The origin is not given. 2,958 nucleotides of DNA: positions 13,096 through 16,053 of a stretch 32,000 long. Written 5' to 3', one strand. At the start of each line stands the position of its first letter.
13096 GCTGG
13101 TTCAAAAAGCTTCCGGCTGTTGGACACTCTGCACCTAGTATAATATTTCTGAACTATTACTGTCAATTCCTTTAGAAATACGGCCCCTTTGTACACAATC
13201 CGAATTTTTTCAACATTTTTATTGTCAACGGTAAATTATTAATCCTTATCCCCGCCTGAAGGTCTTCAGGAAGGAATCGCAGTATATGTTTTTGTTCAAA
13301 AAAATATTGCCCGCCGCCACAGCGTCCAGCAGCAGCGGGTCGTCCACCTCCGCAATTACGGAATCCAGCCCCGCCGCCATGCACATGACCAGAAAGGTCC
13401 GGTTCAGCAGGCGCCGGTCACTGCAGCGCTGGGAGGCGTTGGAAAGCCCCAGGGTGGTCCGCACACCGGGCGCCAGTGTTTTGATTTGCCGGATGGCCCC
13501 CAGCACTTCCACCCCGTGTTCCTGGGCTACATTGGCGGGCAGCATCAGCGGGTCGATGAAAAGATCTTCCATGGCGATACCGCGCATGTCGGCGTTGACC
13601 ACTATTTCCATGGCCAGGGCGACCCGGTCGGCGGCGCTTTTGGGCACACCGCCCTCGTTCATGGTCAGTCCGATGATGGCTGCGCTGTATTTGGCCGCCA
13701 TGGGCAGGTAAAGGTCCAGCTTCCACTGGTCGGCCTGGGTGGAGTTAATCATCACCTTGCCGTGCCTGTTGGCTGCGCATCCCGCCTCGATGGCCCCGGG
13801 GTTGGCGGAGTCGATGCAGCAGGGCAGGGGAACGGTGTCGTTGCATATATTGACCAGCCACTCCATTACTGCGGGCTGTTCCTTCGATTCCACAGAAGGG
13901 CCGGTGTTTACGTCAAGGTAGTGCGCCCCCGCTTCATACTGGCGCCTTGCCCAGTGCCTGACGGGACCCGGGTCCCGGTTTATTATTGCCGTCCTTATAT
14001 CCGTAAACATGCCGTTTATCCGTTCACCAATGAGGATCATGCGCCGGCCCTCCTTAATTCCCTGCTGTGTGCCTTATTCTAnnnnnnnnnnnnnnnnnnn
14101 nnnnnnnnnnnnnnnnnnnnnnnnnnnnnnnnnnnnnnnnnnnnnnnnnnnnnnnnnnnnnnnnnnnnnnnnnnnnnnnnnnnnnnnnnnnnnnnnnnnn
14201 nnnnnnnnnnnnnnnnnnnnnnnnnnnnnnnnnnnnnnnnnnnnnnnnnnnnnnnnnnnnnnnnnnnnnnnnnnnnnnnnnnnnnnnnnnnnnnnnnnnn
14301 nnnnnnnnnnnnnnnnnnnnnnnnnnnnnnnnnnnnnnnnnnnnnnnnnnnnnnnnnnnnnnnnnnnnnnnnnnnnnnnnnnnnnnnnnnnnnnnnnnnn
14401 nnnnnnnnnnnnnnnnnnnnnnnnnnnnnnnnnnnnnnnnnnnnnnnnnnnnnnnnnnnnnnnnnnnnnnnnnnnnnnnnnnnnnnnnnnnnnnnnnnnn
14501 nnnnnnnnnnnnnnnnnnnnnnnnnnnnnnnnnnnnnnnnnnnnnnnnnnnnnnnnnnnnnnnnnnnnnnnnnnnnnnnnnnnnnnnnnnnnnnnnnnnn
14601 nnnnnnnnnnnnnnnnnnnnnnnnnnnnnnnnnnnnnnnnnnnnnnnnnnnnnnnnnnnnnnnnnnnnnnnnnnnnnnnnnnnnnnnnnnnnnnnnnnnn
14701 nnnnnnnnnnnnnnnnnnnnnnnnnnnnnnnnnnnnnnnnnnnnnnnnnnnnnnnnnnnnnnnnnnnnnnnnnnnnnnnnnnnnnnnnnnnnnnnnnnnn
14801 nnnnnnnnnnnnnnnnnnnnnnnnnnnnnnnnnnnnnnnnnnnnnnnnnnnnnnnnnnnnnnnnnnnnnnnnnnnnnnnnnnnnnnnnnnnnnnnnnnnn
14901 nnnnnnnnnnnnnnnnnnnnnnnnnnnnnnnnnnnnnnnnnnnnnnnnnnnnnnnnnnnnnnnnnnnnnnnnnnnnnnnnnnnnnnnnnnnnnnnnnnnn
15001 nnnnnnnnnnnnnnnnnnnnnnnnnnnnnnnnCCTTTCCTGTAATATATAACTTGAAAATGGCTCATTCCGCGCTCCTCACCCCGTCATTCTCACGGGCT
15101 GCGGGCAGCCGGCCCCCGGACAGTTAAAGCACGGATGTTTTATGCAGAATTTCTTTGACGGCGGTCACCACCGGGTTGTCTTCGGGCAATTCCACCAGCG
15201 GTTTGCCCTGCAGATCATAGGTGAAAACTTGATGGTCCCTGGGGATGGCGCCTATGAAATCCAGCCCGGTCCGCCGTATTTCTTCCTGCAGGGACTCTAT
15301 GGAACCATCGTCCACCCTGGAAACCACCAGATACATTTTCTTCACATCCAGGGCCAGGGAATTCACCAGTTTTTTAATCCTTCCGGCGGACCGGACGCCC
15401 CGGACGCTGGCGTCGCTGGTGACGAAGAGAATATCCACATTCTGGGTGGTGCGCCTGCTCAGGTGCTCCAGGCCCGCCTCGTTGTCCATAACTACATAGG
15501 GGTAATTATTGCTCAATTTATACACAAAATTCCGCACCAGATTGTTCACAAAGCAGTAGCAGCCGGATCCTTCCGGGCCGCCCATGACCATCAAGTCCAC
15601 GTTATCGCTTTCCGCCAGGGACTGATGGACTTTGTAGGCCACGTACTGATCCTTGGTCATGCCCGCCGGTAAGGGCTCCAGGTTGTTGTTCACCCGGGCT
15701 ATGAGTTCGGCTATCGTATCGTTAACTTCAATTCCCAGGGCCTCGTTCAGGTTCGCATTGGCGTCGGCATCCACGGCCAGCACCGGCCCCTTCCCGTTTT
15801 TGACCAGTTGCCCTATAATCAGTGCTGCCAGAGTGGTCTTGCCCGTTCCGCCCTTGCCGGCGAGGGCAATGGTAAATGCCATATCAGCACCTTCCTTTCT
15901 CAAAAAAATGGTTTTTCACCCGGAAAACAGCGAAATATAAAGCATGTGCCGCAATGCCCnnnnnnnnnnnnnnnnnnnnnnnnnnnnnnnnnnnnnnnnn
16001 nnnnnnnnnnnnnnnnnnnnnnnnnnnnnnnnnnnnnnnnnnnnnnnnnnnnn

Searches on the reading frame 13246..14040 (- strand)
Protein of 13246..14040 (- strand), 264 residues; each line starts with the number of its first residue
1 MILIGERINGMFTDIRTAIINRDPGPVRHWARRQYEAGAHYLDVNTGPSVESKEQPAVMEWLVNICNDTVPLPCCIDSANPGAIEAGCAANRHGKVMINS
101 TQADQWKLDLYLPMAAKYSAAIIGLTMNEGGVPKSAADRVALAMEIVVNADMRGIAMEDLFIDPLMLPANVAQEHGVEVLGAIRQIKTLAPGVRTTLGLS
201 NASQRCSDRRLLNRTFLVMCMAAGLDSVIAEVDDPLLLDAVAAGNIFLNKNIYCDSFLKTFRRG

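Call 5: search_protein_families(library=pfam, proteins=[window:13246-14040:-])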
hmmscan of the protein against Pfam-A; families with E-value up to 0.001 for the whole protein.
window:13246-14040:- (264 aa): 1 family
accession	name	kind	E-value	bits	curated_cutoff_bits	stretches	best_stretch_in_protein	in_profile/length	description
PF00809.28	Pterin_bind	-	9.4e-19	68.4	25.5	1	28-229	24-242/244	Pterin binding enzyme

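Call 18: search_protein_families(library=ncbifam, proteins=[window:13246-14040:-])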
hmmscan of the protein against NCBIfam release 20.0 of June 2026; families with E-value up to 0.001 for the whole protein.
window:13246-14040:- (264 aa): 4 families
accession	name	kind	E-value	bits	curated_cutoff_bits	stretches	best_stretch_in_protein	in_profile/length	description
NF005719.0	PRK07535.1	domain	1.1e-92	310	259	1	1-263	1-260/268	methyltetrahydrofolate:corrinoid/iron-sulfur protein methyltransferase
NF040758.1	CODH_ACS_meth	exception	5.3e-53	180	370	1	2-259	5-260/261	carbon monoxide dehydrogenase/acetyl-CoA synthase methytransferase subunit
TIGR02082.1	metH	equivalog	2.2e-26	91.8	1010.85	1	2-239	344-593/1182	methionine synthase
NF007024.0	PRK09490.1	equivalog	1.5e-10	39.6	1497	1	17-230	377-601/1234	methionine synthase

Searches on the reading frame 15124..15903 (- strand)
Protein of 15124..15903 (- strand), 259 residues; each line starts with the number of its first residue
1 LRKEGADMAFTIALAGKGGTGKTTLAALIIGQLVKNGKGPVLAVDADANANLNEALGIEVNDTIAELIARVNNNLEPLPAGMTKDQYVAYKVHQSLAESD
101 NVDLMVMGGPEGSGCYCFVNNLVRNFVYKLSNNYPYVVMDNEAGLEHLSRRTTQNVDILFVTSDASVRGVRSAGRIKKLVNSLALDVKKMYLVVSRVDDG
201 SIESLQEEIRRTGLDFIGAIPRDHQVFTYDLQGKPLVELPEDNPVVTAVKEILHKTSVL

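Call 5: search_protein_families(library=pfam, proteins=[window:15124-15903:-])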
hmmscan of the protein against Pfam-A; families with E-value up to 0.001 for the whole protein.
window:15124-15903:- (259 aa): 7 families
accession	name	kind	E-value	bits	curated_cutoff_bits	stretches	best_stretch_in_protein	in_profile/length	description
PF01656.29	CbiA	-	8.1e-17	61.8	25.4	1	13-236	3-125/125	CobQ/CobB/MinD/ParA nucleotide binding domain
PF13614.12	AAA_31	-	8.3e-11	42.6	27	1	16-182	9-166/177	AAA domain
PF00142.24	Fer4_NifH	-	1.1e-05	25.5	25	1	12-253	3-241/271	4Fe-4S iron sulfur cluster binding proteins, NifH/frxC family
PF10609.15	ParA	-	7.6e-05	22.7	27.1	0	13-58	8-53/246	NUBPL iron-transfer P-loop NTPase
PF02374.21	ArsA_ATPase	-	9.8e-05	22.1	24.3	1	12-76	4-63/305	Anion-transporting ATPase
PF13604.12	AAA_30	-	0.00015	22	27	1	12-78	21-82/191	AAA domain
PF00931.28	NB-ARC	-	0.00022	21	23.5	0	9-31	19-40/248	NB-ARC domain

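Call 18: search_protein_families(library=ncbifam, proteins=[window:15124-15903:-])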
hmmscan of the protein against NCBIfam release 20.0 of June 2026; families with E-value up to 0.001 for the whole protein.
window:15124-15903:- (259 aa): 11 families
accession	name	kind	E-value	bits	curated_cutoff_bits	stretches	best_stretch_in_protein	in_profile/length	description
TIGR01968.1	minD_bact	equivalog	6.4e-15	55.2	212.9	1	14-239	7-220/261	septum site-determining protein MinD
TIGR01969.1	minD_arch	subfamily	1.4e-13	50.6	201.75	2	123-254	98-228/251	cell division ATPase MinD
NF041546.1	ParA_partition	equivalog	3e-09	36.7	180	1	14-54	5-44/203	ParA family partition ATPase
TIGR01281.1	DPOR_bchL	equivalog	4e-07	29.7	345.15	1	12-252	3-235/268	ferredoxin:protochlorophyllide reductase (ATP-dependent) iron-sulfur ATP-binding protein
TIGR03815.1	CpaE_hom_Actino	equivalog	8.2e-07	28.4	154.45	1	13-254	115-338/340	septum site-determining protein Ssd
NF008079.0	PRK10818.1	equivalog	8.5e-07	28.6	508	1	12-237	6-228/270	septum site-determining protein MinD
NF041136.1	MrpORP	equivalog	2.4e-05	23.8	450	0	13-59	10-56/365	iron-sulfur cluster carrier protein MrpORP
TIGR03371.1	cellulose_yhjQ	equivalog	2.5e-05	23.9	157.85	1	13-62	5-54/246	cellulose biosynthesis protein BcsQ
TIGR04291.1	arsen_driv_ArsA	equivalog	3.4e-05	22.7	650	1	14-71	8-63/565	arsenical pump-driving ATPase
NF047398.1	AAA_KGGVGR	domain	0.00016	22.1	90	0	16-50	10-43/190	KGGVGR-motif variant AAA ATPase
TIGR01287.1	nifH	equivalog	0.0004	19.8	394.35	0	12-251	3-239/275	nitrogenase iron protein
